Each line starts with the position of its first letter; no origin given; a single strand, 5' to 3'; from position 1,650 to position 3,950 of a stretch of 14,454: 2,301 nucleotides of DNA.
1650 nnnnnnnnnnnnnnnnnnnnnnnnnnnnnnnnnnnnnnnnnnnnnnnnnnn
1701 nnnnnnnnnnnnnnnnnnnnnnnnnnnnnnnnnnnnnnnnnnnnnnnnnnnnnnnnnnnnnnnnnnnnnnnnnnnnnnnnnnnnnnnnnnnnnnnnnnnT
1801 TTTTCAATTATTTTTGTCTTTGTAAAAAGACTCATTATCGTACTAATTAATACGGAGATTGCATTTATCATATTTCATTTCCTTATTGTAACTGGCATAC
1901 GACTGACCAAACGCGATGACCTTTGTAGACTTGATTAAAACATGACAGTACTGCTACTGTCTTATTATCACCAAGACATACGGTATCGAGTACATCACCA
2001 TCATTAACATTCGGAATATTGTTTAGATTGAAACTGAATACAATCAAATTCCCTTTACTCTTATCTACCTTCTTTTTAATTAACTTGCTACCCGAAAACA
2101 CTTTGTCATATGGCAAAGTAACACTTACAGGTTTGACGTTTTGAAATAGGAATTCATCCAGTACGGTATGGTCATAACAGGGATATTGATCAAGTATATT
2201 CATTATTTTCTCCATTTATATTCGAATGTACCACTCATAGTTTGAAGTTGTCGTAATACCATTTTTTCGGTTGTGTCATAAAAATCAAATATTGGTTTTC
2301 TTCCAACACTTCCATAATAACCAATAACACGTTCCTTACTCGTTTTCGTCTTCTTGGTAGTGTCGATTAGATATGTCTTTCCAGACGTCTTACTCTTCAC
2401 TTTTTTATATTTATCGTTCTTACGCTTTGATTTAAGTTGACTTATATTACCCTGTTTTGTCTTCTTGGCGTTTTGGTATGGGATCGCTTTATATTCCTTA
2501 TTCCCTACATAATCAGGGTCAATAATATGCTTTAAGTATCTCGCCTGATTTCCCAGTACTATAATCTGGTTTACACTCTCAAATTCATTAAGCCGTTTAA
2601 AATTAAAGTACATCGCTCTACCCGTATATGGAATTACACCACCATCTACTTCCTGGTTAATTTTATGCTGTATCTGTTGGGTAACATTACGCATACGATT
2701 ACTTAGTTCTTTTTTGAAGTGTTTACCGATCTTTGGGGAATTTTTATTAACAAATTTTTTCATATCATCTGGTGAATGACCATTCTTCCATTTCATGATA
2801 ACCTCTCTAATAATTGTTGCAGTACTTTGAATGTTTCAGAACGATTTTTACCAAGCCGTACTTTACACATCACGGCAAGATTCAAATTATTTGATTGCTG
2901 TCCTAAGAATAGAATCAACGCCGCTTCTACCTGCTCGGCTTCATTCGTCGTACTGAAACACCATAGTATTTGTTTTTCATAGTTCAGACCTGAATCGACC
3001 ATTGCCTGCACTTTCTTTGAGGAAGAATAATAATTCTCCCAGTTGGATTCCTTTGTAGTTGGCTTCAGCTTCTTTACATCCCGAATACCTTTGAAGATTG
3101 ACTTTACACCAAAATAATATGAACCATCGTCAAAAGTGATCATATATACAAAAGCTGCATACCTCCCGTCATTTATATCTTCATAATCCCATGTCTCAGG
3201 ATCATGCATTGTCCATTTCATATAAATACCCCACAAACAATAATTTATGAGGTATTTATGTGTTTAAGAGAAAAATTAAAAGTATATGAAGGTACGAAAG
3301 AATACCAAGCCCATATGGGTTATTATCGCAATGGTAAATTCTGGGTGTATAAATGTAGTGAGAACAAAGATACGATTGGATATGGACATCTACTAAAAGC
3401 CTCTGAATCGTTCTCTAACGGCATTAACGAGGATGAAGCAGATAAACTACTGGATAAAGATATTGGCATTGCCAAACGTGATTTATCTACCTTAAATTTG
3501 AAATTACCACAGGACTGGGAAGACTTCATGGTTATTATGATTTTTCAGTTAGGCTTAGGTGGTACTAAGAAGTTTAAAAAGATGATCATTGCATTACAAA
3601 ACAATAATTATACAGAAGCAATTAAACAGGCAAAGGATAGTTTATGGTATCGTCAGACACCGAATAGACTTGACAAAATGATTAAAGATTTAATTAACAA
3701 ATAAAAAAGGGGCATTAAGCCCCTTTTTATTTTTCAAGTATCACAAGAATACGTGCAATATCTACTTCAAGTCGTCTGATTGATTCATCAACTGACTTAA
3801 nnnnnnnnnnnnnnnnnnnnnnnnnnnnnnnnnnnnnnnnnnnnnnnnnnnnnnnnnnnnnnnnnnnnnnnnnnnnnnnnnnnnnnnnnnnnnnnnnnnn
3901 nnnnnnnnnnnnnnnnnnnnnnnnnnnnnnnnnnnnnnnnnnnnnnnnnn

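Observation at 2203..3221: Candidate split GIY-YIG homing endonuclease: catalytic domain and NUMOD3-like basic domain in separate overlapping ORFs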

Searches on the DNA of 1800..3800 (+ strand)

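Call 5: search_dna_similar(query=window:1800-3800:+, collection=phages, mode=near, max_rows=30)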
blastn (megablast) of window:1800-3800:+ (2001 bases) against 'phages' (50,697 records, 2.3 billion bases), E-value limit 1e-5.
No match.
